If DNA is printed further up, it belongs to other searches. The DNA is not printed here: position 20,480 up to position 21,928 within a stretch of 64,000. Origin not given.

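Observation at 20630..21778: QmoC-like fusion of an HdrC-type FeS domain with a His-rich polytopic membrane domain, placed between two hdrA genes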

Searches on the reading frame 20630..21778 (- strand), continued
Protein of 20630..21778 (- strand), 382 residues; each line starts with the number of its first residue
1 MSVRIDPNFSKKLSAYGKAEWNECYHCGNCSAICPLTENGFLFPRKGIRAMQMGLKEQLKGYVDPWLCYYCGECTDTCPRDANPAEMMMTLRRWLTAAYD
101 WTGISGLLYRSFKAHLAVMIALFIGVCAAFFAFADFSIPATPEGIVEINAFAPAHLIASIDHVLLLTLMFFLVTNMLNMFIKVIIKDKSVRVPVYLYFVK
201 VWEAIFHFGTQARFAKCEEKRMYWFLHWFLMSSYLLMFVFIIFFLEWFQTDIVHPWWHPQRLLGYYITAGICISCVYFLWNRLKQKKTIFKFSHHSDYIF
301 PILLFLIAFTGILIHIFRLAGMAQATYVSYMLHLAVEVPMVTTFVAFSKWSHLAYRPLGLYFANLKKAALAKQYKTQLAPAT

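Call 42: search_protein_families(library=ncbifam, proteins=[P0183, P0185, P0187, P0200, P0208, P0211, P0213, P0222, P0239, P0263], max_evalue=1e-20)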
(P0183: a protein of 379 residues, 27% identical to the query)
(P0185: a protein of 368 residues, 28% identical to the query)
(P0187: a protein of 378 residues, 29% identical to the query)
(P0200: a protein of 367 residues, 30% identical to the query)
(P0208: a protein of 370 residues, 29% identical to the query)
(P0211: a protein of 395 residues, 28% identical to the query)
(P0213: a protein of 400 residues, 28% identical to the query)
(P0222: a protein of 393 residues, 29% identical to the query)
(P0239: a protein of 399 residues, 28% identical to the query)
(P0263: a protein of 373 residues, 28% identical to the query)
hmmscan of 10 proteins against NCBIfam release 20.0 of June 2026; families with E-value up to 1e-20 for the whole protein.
P0183 (379 aa): 1 family
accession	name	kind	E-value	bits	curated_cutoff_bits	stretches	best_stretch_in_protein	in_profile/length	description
NF038018.1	qmoC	equivalog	2.9e-77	260.6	300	1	16-371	2-359/360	quinone-interacting membrane-bound oxidoreductase complex subunit QmoC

P0185 (368 aa): 1 family
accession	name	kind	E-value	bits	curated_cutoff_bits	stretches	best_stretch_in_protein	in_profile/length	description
NF038018.1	qmoC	equivalog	5.6e-91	305.7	300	1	6-349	4-360/360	quinone-interacting membrane-bound oxidoreductase complex subunit QmoC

P0187 (378 aa): 1 family
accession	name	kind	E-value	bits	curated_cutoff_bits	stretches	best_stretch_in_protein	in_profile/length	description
NF038018.1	qmoC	equivalog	1.2e-68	232.2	300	1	10-366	2-359/360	quinone-interacting membrane-bound oxidoreductase complex subunit QmoC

P0200 (367 aa): 1 family
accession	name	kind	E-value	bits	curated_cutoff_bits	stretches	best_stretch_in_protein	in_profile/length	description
NF038018.1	qmoC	equivalog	1.2e-96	324.4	300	1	8-359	6-359/360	quinone-interacting membrane-bound oxidoreductase complex subunit QmoC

P0208 (370 aa): 2 families
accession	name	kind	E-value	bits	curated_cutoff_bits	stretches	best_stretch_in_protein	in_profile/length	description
NF038018.1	qmoC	equivalog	9.7e-66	222.7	300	1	13-360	5-359/360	quinone-interacting membrane-bound oxidoreductase complex subunit QmoC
TIGR03290.1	CoB_CoM_SS_C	equivalog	8.8e-21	74.4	160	0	25-100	1-76/144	CoB--CoM heterodisulfide reductase subunit C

P0211 (395 aa): 1 family
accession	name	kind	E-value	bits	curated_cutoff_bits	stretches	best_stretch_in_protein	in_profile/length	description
NF038018.1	qmoC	equivalog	1.8e-59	202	300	1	10-373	6-358/360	quinone-interacting membrane-bound oxidoreductase complex subunit QmoC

P0213 (400 aa): 1 family
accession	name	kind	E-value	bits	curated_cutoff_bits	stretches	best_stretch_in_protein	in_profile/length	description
NF038018.1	qmoC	equivalog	2.1e-55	188.6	300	1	8-385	5-359/360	quinone-interacting membrane-bound oxidoreductase complex subunit QmoC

P0222 (393 aa): 1 family
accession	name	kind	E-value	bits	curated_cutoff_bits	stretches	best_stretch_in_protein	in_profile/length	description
NF038018.1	qmoC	equivalog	4.8e-58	197.3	300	1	11-372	6-358/360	quinone-interacting membrane-bound oxidoreductase complex subunit QmoC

P0239 (399 aa): 1 family
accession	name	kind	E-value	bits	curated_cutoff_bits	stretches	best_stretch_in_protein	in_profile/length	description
NF038018.1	qmoC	equivalog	1.1e-116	390.2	300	1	10-363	1-360/360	quinone-interacting membrane-bound oxidoreductase complex subunit QmoC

P0263 (373 aa): 2 families
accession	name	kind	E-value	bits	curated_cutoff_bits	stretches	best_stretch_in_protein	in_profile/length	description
NF038018.1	qmoC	equivalog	1.5e-117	393.1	300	1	8-365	1-357/360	quinone-interacting membrane-bound oxidoreductase complex subunit QmoC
NF011607.0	PRK15033.1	subfamily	8.9e-21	74.2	524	0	69-367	67-372/389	tricarballylate utilization 4Fe-4S protein TcuB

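Call 43: find_encoding_contigs(protein=P0263, flank=8000, max_places=2)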
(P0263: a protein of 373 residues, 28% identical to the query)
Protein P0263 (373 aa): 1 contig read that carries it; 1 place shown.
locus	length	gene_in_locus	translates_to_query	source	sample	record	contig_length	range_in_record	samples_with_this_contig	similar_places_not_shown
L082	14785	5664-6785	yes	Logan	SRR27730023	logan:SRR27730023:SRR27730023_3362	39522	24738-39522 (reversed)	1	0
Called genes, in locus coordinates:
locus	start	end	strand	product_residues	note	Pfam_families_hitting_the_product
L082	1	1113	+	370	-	?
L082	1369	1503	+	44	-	-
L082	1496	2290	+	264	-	PF03692:CxxCxxCC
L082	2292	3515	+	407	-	PF00890:FAD_binding_2 (weak), PF01134:GIDA (faint), PF01266:DAO (weak), PF07992:Pyr_redox_2 (faint), PF12831:FAD_oxidored, PF13450:NAD_binding_8 (weak), PF13187:Fer4_9 (faint), PF12838:Fer4_7 (weak), +2 more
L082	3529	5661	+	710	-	PF13237:Fer4_10 (faint), PF00890:FAD_binding_2 (weak), PF01266:DAO (weak), PF07992:Pyr_redox_2, PF12831:FAD_oxidored, PF12838:Fer4_7 (weak), PF13187:Fer4_9, PF02662:FlpD, +5 more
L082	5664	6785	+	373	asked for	PF13484:Fer4_16 (faint), PF13183:Fer4_8, PF13534:Fer4_17 (weak), PF13187:Fer4_9, PF27541:CitB (weak)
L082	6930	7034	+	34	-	-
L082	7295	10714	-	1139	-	PF08126:Propeptide_C25, PF01364:Peptidase_C25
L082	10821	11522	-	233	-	PF13505:OMP_b-brl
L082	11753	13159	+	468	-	PF01212:Beta_elim_lyase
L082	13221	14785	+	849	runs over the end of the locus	PF11897:DUF3417, PF00343:Phosphorylase, PF28476:GlgP_C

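Call 44: find_encoding_contigs(protein=P0239, flank=8000, max_places=2)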
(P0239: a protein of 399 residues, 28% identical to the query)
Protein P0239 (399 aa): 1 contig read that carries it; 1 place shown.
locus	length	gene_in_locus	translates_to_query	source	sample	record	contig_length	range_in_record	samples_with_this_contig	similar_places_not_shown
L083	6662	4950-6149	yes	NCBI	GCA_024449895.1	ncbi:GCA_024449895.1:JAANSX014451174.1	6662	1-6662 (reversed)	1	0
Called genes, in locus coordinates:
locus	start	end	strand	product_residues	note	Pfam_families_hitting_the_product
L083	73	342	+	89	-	PF04606:Ogr_Delta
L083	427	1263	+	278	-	PF03692:CxxCxxCC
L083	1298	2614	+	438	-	PF07992:Pyr_redox_2 (faint), PF12831:FAD_oxidored (weak), PF13450:NAD_binding_8 (weak)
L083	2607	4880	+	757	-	PF00037:Fer4 (faint), PF12837:Fer4_6 (faint), PF13484:Fer4_16 (faint), PF12831:FAD_oxidored, PF12838:Fer4_7 (weak), PF13187:Fer4_9 (weak), PF13237:Fer4_10 (weak), PF02662:FlpD, +1 more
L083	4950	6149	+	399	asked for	PF13183:Fer4_8, PF13187:Fer4_9, PF13534:Fer4_17 (weak), PF27541:CitB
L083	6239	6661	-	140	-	?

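Call 66: search_protein_families(library=pfam, proteins=[L048:969-2144:-, L048:2160-2849:-, L048:3186-3527:+, L048:3857-4309:+, L048:4360-5688:+, L048:5681-7705:+, L048:9277-9636:+, L048:9782-10708:-, L048:10887-11555:-, L048:12255-13061:-], max_evalue=0.000001)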
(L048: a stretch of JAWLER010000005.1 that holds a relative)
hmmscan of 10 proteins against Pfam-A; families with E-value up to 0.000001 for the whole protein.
L048:969-2144:- (391 aa): 3 families
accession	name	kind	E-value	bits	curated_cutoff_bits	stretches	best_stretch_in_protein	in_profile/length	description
PF04055.27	Radical_SAM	-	4.7e-27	95.6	29.5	1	16-173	2-166/166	Radical SAM superfamily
PF13186.11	SPASM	-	4.4e-09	36.9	21.5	1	284-344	1-67/67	Iron-sulfur cluster-binding domain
PF13353.11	Fer4_12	-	9.1e-07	29.7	22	0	15-132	11-131/137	4Fe-4S single cluster domain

L048:2160-2849:- (229 aa): 2 families
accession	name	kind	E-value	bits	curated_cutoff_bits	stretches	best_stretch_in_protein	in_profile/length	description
PF12728.13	HTH_17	-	2.6e-13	50.4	27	1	11-60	1-49/51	Helix-turn-helix domain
PF13411.12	MerR_1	-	2.8e-07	31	21.6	1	13-57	2-46/69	MerR HTH family regulatory protein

L048:3186-3527:+ (113 aa): 1 family
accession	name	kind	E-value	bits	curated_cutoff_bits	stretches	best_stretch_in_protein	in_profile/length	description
PF12840.13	HTH_20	-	2.8e-08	34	27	1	32-67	12-48/51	Helix-turn-helix domain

L048:3857-4309:+ (150 aa): 1 family
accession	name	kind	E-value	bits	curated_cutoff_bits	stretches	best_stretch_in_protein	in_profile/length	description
PF02662.21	FlpD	-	1.4e-19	70.7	22.3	1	12-133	1-123/123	Methyl-viologen-reducing hydrogenase, delta subunit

L048:4360-5688:+ (442 aa): 8 families
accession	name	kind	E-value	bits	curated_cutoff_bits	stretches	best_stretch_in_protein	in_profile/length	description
PF01266.30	DAO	-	3.8e-11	43.5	27.9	1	7-42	1-37/353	FAD dependent oxidoreductase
PF07992.20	Pyr_redox_2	-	8.8e-11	42.2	26.1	0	7-52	2-47/291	Pyridine nucleotide-disulphide oxidoreductase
PF00037.32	Fer4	-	5.5e-09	35.9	21.1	0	149-170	2-23/24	4Fe-4S binding domain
PF12838.12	Fer4_7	-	1.3e-08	35.6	27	1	108-169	2-52/52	4Fe-4S dicluster domain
PF12837.12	Fer4_6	-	9.3e-08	32.1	25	0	151-169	5-23/24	4Fe-4S binding domain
PF12831.13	FAD_oxidored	-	1.1e-07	31.9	27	1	7-44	1-38/416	FAD dependent oxidoreductase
PF13187.11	Fer4_9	-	1.3e-07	32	27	1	107-169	1-51/52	4Fe-4S dicluster domain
PF13450.12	NAD_binding_8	-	5e-07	30.4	21.9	0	10-44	1-35/68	NAD(P)-binding Rossmann-like domain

L048:5681-7705:+ (674 aa): 3 families
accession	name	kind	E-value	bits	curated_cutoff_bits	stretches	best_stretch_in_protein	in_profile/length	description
PF00037.32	Fer4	-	4.5e-09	36.2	21.1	0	624-646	2-24/24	4Fe-4S binding domain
PF07992.20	Pyr_redox_2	-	2e-08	34.4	26.1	0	151-228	3-78/291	Pyridine nucleotide-disulphide oxidoreductase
PF12838.12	Fer4_7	-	4.5e-08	33.9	27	1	591-643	1-51/52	4Fe-4S dicluster domain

L048:9277-9636:+ (119 aa): 1 family
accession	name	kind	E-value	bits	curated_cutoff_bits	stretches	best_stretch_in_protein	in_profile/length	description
PF13686.11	DrsE_2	-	8.6e-08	32.7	25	0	2-45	3-46/156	DsrE/DsrF/DrsH-like family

L048:9782-10708:- (308 aa): 2 families
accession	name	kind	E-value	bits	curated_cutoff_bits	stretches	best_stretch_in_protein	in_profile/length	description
PF03466.25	LysR_substrate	-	2.3e-43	148.4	28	1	88-294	2-205/209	LysR substrate binding domain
PF00126.33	HTH_1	-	2.8e-23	82.1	26.6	1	5-63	2-60/60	Bacterial regulatory helix-turn-helix protein, lysR family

L048:10887-11555:- (222 aa): 2 families
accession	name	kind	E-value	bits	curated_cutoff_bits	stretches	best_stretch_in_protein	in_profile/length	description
PF01980.22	TrmO_N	-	2.3e-25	89.5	26.8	1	122-221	10-110/116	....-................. O N-terminal domain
PF07615.16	Ykof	-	4.4e-07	30.7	21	1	5-81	3-80/81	YKOF-related Family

L048:12255-13061:- (268 aa): 5 families
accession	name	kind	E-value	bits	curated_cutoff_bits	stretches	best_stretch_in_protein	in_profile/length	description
PF08241.18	Methyltransf_11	-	2.9e-18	66.7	21.2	1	95-180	1-90/95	Methyltransferase domain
PF13649.12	Methyltransf_25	-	2.8e-14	54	27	1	95-180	2-96/97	Methyltransferase domain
PF08242.18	Methyltransf_12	-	2.4e-11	44.6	30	1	95-179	1-94/98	Methyltransferase domain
PF13489.12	Methyltransf_23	-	3.9e-09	36.9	27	1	75-182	7-114/164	Methyltransferase domain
PF13847.12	Methyltransf_31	-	6e-08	32.9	27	1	93-183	6-107/145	Methyltransferase domain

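Call 73: list_cluster_members(proteins=[P0001])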
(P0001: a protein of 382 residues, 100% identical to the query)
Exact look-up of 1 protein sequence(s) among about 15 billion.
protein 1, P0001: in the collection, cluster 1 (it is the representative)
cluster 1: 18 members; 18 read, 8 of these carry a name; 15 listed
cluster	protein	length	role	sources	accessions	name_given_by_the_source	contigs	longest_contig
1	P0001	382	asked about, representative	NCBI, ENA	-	-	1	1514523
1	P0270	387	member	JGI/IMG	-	ferredoxin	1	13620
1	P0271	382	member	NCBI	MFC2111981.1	4Fe-4S dicluster domain-containing protein [Bacteroidota bacterium]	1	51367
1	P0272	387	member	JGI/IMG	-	ferredoxin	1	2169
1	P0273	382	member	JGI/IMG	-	ferredoxin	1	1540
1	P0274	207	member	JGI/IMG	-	nitrate reductase gamma subunit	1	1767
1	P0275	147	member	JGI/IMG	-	nitrate reductase gamma subunit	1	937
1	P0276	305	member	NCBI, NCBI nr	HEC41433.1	MAG TPA: 4Fe-4S dicluster domain-containing protein, partial [Bacteroides sp.] | 4Fe-4S dicluster domain-containing protein [Bacteroides sp.]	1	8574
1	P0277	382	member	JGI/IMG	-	ferredoxin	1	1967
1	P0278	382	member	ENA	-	-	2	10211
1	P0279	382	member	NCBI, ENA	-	-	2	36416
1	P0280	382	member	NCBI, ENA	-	-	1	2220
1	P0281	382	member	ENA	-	-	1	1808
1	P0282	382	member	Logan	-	-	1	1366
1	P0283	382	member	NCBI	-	-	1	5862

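Call 76: list_cluster_members(proteins=[P0121, P0122, P0124, P0127, P0128, P0129, P0131, P0132, P0133, P0134])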
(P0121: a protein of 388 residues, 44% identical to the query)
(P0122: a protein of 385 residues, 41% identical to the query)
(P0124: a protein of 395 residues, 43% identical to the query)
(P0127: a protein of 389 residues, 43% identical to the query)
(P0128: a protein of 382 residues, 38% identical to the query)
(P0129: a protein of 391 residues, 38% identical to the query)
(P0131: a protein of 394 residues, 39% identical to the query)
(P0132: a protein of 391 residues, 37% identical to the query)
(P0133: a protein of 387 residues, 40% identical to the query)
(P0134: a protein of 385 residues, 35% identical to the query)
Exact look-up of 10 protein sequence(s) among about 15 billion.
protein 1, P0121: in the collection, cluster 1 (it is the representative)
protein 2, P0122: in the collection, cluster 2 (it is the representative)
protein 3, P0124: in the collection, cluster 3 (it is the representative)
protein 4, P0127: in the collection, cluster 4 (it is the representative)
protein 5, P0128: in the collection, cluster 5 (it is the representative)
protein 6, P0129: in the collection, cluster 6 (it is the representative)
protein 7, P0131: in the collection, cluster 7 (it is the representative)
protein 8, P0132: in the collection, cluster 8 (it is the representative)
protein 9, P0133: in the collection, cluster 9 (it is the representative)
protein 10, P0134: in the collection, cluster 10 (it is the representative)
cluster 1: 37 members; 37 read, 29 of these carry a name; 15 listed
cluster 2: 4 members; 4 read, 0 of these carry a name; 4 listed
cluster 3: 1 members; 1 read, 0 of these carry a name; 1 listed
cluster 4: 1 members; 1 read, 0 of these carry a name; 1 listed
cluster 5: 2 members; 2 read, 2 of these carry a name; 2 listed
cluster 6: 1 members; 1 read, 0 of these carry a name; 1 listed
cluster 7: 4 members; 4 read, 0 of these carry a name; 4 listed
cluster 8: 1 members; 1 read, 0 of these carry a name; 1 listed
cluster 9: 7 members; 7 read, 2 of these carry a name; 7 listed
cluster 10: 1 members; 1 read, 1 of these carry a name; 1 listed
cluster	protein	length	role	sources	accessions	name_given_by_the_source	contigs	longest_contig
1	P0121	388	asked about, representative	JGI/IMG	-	heterodisulfide reductase subunit C/energy-converting hydrogenase Eha subunit A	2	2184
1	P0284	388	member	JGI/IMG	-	heterodisulfide reductase subunit C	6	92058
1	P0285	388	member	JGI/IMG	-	heterodisulfide reductase subunit C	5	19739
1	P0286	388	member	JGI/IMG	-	quinone-modifying oxidoreductase subunit QmoC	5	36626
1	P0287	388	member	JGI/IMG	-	heterodisulfide reductase subunit C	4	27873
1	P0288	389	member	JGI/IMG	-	heterodisulfide reductase subunit C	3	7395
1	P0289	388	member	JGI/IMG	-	ferredoxin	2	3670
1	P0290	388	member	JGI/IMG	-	heterodisulfide reductase subunit C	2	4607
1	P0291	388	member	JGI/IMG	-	ferredoxin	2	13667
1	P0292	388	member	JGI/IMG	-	quinone-modifying oxidoreductase subunit QmoC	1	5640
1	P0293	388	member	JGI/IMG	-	ferredoxin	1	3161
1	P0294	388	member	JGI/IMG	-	quinone-modifying oxidoreductase subunit QmoC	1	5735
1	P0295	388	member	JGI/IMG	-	heterodisulfide reductase subunit C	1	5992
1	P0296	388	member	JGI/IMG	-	heterodisulfide reductase subunit C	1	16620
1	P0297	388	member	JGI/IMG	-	heterodisulfide reductase subunit C/energy-converting hydrogenase Eha subunit A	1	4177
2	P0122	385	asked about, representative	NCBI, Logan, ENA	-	-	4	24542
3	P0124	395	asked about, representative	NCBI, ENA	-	-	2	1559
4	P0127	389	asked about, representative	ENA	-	-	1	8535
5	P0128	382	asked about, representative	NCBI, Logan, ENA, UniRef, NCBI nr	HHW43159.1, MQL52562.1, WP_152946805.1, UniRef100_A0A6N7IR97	4Fe-4S dicluster domain-containing protein [Desulfofundulus thermobenzoicus] | 4Fe-4S dicluster domain-containing protein n=1 Tax=Desulfofundulus thermobenzoicus ...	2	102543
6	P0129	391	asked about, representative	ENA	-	-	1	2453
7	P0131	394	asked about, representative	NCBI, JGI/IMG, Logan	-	-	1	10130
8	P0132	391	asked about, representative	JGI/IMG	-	-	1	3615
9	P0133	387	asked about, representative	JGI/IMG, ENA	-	ferredoxin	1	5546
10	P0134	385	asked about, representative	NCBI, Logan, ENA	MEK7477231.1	MAG: 4Fe-4S dicluster domain-containing protein [Candidatus Coatesbacteria bacterium]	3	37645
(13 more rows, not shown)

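Call 77: find_encoding_contigs(protein=P0284, flank=9000, max_places=2)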
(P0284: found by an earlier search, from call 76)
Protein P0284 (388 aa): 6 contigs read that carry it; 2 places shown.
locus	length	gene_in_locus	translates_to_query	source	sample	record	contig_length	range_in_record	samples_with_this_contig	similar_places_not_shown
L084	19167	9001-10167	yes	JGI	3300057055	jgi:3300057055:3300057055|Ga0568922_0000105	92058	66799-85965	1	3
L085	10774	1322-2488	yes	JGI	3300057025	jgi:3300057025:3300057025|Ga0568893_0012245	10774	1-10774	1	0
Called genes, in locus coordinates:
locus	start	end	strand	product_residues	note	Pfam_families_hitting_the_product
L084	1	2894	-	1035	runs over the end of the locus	PF02012:BNR (faint), PF13088:BNR_2 (faint), PF15902:Sortilin-Vps10 (faint), PF25852:DUF6242_C (faint), PF14870:PSII_BNR (weak)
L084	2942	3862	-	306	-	PF00753:Lactamase_B, PF23023:Anti-Pycsar_Apyc1 (weak), PF12706:Lactamase_B_2 (weak)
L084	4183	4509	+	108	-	PF01022:HTH_5 (faint), PF12840:HTH_20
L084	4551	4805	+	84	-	PF01206:TusA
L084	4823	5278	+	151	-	PF02662:FlpD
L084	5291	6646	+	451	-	PF00890:FAD_binding_2, PF01266:DAO (weak), PF07992:Pyr_redox_2 (weak), PF12831:FAD_oxidored (weak), PF13450:NAD_binding_8 (weak), PF00037:Fer4 (weak), PF12838:Fer4_7, PF13187:Fer4_9, +6 more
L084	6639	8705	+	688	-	PF07992:Pyr_redox_2 (faint), PF00890:FAD_binding_2 (weak), PF01266:DAO (weak), PF12831:FAD_oxidored, PF13450:NAD_binding_8, PF13459:Fer4_15 (faint), PF00037:Fer4 (faint), PF12838:Fer4_7, +2 more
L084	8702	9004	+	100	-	-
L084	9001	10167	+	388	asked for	PF12838:Fer4_7 (weak), PF13183:Fer4_8, PF13187:Fer4_9, PF13237:Fer4_10 (weak), PF13534:Fer4_17 (weak)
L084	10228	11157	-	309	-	PF00126:HTH_1, PF03466:LysR_substrate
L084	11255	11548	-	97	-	PF01980:TrmO_N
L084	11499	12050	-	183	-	PF01327:Pep_deformylase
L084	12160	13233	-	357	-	PF01883:FeS_assembly_P, PF01656:CbiA, PF10609:ParA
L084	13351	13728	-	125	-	-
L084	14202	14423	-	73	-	PF08984:DUF1858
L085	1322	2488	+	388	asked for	PF12838:Fer4_7 (weak), PF13183:Fer4_8, PF13187:Fer4_9, PF13237:Fer4_10 (weak), PF13534:Fer4_17 (weak)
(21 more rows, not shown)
